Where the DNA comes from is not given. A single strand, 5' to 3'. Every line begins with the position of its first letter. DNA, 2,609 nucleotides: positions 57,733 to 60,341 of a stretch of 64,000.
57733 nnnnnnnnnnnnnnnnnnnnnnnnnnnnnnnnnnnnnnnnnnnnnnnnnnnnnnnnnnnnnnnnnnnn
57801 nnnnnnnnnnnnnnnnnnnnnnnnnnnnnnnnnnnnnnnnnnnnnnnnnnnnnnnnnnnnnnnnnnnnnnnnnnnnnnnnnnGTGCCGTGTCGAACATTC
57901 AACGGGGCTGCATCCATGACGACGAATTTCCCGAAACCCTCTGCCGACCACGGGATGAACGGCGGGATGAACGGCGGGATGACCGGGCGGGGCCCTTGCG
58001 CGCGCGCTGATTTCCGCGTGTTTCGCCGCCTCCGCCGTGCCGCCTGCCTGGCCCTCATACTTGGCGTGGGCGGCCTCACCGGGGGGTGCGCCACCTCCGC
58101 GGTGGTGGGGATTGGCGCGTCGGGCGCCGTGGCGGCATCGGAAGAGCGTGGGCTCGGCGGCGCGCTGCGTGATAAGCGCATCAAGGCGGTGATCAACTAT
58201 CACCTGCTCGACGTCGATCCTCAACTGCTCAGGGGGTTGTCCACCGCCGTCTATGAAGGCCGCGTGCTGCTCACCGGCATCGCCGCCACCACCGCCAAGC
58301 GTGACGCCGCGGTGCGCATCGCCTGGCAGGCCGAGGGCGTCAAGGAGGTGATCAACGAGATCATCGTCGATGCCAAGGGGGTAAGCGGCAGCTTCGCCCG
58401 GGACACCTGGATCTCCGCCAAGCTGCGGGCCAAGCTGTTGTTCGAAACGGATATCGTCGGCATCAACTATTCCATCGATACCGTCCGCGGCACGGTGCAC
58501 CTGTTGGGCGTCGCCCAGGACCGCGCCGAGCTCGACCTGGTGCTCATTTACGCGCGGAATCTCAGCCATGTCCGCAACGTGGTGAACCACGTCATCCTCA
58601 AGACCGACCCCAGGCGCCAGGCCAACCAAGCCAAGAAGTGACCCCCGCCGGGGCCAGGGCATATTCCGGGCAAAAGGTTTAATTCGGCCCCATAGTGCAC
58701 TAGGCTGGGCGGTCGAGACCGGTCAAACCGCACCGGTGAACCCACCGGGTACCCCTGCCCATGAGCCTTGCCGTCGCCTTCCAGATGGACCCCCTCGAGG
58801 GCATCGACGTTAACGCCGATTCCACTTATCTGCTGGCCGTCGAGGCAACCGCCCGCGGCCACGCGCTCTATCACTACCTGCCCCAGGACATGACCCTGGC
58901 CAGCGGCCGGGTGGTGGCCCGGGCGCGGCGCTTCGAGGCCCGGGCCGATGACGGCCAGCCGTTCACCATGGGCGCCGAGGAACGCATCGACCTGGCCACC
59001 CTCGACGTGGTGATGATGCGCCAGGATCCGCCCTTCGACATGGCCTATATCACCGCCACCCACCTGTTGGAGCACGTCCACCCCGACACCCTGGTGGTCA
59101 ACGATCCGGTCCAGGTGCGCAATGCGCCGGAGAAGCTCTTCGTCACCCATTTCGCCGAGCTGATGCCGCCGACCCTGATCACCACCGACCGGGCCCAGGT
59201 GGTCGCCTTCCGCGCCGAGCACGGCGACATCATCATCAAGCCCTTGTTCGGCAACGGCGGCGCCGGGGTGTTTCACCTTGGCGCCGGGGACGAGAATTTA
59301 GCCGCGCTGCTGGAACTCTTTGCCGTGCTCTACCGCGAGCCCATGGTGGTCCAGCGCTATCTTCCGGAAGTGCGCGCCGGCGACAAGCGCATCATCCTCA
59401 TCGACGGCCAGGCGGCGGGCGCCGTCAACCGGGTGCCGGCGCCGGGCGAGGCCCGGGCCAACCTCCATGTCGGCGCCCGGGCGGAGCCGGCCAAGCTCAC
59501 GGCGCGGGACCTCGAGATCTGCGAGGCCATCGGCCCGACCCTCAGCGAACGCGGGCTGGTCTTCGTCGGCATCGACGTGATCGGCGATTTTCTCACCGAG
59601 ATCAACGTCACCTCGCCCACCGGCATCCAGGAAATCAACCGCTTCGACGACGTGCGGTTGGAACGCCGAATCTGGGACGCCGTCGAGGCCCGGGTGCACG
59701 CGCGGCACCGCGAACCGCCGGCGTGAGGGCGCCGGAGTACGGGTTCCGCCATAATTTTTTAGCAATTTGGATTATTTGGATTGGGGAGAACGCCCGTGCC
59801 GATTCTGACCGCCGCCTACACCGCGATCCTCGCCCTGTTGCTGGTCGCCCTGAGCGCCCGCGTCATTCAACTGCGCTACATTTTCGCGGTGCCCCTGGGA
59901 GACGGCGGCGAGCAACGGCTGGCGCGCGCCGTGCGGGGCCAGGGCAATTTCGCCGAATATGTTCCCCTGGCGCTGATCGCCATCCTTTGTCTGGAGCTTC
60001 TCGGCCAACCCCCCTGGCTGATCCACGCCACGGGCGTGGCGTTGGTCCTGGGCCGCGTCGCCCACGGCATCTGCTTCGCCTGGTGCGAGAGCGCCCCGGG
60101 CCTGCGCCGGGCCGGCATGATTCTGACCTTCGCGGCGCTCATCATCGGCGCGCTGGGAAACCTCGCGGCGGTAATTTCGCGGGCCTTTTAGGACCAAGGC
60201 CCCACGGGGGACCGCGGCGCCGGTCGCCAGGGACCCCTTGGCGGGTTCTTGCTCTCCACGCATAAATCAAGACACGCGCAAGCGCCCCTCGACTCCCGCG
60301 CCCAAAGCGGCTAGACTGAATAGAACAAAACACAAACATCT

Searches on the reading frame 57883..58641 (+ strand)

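Call 22: search_protein_families(library=pfam, proteins=[window:57883-58641:+])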
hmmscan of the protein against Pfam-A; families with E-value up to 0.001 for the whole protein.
window:57883-58641:+ (252 aa): 1 family
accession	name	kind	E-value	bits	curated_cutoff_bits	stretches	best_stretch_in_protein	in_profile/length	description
PF04972.22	BON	-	2.5e-22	79.4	27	2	100-163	5-68/69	BON domain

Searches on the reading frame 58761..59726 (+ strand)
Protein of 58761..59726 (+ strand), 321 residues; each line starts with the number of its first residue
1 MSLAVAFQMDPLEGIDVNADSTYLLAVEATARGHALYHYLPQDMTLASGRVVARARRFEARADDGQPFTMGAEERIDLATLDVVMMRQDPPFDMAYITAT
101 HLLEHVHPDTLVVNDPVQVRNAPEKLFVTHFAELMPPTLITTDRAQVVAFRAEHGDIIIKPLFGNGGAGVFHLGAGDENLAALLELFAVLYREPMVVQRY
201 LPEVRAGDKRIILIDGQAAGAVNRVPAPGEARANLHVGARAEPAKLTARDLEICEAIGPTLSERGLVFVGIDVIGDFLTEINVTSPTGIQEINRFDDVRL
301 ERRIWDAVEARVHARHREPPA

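Call 22: search_protein_families(library=pfam, proteins=[window:58761-59726:+])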
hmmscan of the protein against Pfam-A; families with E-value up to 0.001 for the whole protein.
window:58761-59726:+ (321 aa): 4 families
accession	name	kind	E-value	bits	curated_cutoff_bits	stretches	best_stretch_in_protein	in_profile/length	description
PF02955.21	GSH-S_ATP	-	3.7e-69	232.1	23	1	124-295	1-173/175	Prokaryotic glutathione synthetase, ATP-grasp domain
PF02951.20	GSH-S_N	-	4.2e-40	136.9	21.3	1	3-120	1-119/119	Prokaryotic glutathione synthetase, N-terminal domain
PF08443.16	RimK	-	9.2e-14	51.9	21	1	156-305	42-185/188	RimK-like ATP-grasp domain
PF14398.11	ATPgrasp_YheCD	-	0.00037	20.3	26.8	1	130-176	24-70/255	YheC/D like ATP-grasp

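Call 39: find_encoding_contigs(protein=window:58761-59726:+, flank=2500, max_places=10)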
Protein window:58761-59726:+ (321 aa): 9 contigs read that carry it; 9 places shown.
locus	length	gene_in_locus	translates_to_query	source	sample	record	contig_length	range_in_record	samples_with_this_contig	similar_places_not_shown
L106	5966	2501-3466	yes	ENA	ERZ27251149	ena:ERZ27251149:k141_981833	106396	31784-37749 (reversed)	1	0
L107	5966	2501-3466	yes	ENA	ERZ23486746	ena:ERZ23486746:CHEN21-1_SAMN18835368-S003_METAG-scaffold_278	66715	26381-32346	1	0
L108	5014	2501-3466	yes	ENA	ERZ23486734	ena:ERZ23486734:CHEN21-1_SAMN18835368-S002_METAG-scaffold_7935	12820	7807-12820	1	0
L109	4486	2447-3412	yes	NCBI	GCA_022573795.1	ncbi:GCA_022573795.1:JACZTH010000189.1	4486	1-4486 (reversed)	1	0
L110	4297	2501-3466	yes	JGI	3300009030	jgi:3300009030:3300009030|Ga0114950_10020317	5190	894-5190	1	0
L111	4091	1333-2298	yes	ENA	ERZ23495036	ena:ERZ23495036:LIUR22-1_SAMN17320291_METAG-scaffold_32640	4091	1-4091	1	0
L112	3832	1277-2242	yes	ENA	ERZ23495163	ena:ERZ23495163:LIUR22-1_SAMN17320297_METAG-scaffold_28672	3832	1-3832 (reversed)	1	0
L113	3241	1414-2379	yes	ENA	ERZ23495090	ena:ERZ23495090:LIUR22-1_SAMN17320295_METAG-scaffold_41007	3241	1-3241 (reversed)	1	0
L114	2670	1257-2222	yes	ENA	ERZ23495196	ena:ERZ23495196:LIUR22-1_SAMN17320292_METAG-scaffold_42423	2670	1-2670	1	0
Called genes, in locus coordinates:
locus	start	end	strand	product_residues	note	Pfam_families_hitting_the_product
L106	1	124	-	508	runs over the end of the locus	PF04348:LppC (weak), PF13458:Peripla_BP_6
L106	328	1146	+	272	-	PF00590:TP_methylase, PF23016:RsmI_C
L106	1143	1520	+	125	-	PF02021:UPF0102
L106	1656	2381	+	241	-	PF04972:BON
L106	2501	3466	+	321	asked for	PF02951:GSH-S_N, PF02955:GSH-S_ATP, PF08443:RimK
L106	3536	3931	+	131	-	PF01124:MAPEG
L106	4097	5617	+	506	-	PF13541:ChlI, PF00493:MCM (faint), PF01078:Mg_chelatase, PF13335:Mg_chelatase_C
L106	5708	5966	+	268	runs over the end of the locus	PF00903:Glyoxalase (weak), PF13669:Glyoxalase_4 (faint), PF18029:Glyoxalase_6 (faint)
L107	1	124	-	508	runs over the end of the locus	PF04348:LppC (weak), PF13458:Peripla_BP_6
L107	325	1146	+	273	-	PF00590:TP_methylase, PF23016:RsmI_C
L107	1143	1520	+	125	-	PF02021:UPF0102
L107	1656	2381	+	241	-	PF04972:BON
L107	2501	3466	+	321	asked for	PF02951:GSH-S_N, PF02955:GSH-S_ATP, PF08443:RimK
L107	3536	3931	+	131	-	PF01124:MAPEG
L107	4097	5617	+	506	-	PF13541:ChlI, PF00493:MCM (faint), PF01078:Mg_chelatase, PF13335:Mg_chelatase_C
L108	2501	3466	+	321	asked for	PF02951:GSH-S_N, PF02955:GSH-S_ATP, PF08443:RimK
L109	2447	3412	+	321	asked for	PF02951:GSH-S_N, PF02955:GSH-S_ATP, PF08443:RimK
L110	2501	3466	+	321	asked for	PF02951:GSH-S_N, PF02955:GSH-S_ATP, PF08443:RimK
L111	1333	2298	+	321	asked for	PF02951:GSH-S_N, PF02955:GSH-S_ATP, PF08443:RimK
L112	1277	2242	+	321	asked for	PF02951:GSH-S_N, PF02955:GSH-S_ATP, PF08443:RimK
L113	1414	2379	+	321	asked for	PF02951:GSH-S_N, PF02955:GSH-S_ATP, PF08443:RimK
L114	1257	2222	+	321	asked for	PF02951:GSH-S_N, PF02955:GSH-S_ATP, PF08443:RimK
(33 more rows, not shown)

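Call 42: find_homologous_proteins(query=window:58761-59726:+, max_evalue=1e-100)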
Query window:58761-59726:+ (321 aa): 7894 proteins with E <= 1e-100 among 8000 candidates; the best 120 are listed.
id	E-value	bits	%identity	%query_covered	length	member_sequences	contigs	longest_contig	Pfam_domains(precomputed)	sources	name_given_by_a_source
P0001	2.4e-208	709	100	100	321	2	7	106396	PF02955.22,PF08443.17,PF02951.21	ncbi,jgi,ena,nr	ncbi:MAG: glutathione synthase [Alphaproteobacteria bacterium]|nr:glutathione synthase [Pseudomonado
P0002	2.8e-191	653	92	100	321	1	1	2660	PF02955.22,PF08443.17,PF02951.21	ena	-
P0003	1.1e-188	644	91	100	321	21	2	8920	PF02955.22,PF08443.17,PF02951.21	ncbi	ncbi:MAG: glutathione synthase [Alphaproteobacteria bacterium]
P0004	1.5e-188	644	91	100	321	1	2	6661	PF02955.22,PF08443.17,PF02951.21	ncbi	ncbi:MAG: glutathione synthase [Alphaproteobacteria bacterium]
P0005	1.8e-188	643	91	100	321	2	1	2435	PF02955.22,PF08443.17,PF02951.21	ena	-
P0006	9.0e-188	641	91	100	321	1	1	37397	PF02955.22,PF08443.17,PF02951.21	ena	-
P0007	4.4e-186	635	90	100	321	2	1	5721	PF02955.22,PF08443.17,PF02951.21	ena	-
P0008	1.2e-178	611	86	100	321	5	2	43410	PF02955.22,PF08443.17,PF02951.21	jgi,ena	-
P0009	1.5e-178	611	87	100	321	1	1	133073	PF02955.22,PF08443.17,PF02951.21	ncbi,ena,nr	ncbi:MAG: glutathione synthase [Alphaproteobacteria bacterium]|nr:glutathione synthase [Alphaproteob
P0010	1.3e-176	604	85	100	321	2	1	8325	PF02955.22,PF08443.17,PF02951.21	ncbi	-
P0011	3.7e-176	603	85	100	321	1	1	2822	PF02955.22,PF14398.12,PF08443.17,PF02951.21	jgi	jgi:glutathione synthase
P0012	6.8e-176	602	87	97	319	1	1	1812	PF02955.22,PF08443.17,PF02951.21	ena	-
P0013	1.3e-175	601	85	100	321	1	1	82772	PF02955.22,PF08443.17,PF02951.21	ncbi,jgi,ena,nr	ncbi:MAG: glutathione synthase [Alphaproteobacteria bacterium]|nr:glutathione synthase [Alphaproteob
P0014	2.6e-175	600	85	100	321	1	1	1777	PF02955.22,PF08443.17,PF02951.21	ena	-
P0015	1.6e-174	598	84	100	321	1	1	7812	PF02955.22,PF08443.17,PF02951.21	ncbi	-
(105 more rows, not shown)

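Call 43: find_encoding_contigs(protein=P0006, flank=3000, max_places=2)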
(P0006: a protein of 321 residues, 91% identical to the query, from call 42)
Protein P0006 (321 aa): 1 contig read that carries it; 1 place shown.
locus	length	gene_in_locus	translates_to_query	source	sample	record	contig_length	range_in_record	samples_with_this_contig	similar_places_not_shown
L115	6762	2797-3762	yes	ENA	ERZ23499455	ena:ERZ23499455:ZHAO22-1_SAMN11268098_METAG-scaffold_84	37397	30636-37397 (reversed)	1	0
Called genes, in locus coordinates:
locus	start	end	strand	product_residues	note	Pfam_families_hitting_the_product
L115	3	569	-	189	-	?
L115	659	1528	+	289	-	PF00590:TP_methylase, PF23016:RsmI_C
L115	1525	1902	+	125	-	PF02021:UPF0102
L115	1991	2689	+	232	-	PF04972:BON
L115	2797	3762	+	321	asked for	PF02951:GSH-S_N, PF02955:GSH-S_ATP, PF08443:RimK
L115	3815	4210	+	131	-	PF01124:MAPEG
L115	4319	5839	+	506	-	PF13541:ChlI, PF01078:Mg_chelatase, PF07728:AAA_5 (faint), PF13335:Mg_chelatase_C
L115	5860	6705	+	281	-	PF13489:Methyltransf_23 (weak), PF01209:Ubie_methyltran, PF08241:Methyltransf_11, PF08242:Methyltransf_12, PF13649:Methyltransf_25, PF13847:Methyltransf_31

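Call 44: find_encoding_contigs(protein=P0009, flank=3000, max_places=2)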
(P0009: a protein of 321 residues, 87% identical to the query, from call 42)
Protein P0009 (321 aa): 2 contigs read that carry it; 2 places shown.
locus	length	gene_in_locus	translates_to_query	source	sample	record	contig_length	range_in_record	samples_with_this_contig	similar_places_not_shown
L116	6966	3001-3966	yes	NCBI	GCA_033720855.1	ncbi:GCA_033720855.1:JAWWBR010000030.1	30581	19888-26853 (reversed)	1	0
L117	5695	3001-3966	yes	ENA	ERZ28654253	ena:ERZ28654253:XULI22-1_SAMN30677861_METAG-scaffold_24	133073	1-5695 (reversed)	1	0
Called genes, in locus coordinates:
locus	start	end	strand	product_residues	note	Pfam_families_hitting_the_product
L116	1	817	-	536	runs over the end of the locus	PF04348:LppC (faint), PF13458:Peripla_BP_6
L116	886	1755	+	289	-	PF00590:TP_methylase, PF23016:RsmI_C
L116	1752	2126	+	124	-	PF02021:UPF0102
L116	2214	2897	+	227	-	PF04972:BON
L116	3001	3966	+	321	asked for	PF02951:GSH-S_N, PF02955:GSH-S_ATP, PF08443:RimK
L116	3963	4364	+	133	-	PF01124:MAPEG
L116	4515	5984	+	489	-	PF13541:ChlI, PF01078:Mg_chelatase, PF07728:AAA_5 (faint), PF13335:Mg_chelatase_C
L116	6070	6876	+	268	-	PF13669:Glyoxalase_4 (faint), PF18029:Glyoxalase_6 (faint), PF00903:Glyoxalase (weak)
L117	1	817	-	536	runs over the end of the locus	PF13458:Peripla_BP_6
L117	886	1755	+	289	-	PF00590:TP_methylase, PF23016:RsmI_C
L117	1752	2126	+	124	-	PF02021:UPF0102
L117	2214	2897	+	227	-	PF04972:BON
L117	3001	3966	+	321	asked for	PF02951:GSH-S_N, PF02955:GSH-S_ATP, PF08443:RimK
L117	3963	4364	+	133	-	PF01124:MAPEG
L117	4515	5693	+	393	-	?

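Call 45: find_encoding_contigs(protein=P0013, flank=3000, max_places=2)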
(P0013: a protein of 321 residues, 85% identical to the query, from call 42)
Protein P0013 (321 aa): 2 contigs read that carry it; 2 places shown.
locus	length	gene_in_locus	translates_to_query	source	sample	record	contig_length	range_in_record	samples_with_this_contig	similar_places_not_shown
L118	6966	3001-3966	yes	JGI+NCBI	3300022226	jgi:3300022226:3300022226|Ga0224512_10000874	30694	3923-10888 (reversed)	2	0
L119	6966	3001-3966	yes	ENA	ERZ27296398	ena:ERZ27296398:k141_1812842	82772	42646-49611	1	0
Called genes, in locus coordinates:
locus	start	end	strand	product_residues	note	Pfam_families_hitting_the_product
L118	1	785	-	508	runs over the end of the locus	PF04348:LppC, PF13458:Peripla_BP_6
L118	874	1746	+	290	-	PF00590:TP_methylase, PF23016:RsmI_C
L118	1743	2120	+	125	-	PF02021:UPF0102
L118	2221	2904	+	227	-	PF04972:BON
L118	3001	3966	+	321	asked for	PF02951:GSH-S_N, PF02955:GSH-S_ATP, PF08443:RimK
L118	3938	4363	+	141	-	PF01124:MAPEG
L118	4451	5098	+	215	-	PF18735:HEPN_RiboL-PSP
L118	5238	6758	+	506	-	PF13541:ChlI, PF01078:Mg_chelatase, PF00493:MCM (faint), PF07728:AAA_5 (weak), PF13335:Mg_chelatase_C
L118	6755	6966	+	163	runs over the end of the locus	PF00583:Acetyltransf_1, PF13673:Acetyltransf_10, PF13508:Acetyltransf_7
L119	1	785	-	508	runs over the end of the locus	PF04348:LppC, PF13458:Peripla_BP_6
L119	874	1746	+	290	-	PF00590:TP_methylase, PF23016:RsmI_C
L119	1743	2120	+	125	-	PF02021:UPF0102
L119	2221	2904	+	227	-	PF04972:BON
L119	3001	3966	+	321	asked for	PF02951:GSH-S_N, PF02955:GSH-S_ATP, PF08443:RimK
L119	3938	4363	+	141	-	PF01124:MAPEG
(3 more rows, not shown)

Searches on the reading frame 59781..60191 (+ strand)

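Call 22: search_protein_families(library=pfam, proteins=[window:59781-60191:+])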
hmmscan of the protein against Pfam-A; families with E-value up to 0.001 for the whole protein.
window:59781-60191:+ (136 aa): 1 family
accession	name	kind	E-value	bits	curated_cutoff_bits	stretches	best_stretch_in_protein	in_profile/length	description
PF01124.23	MAPEG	-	9.5e-22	77.9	23.4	1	10-128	1-128/129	MAPEG family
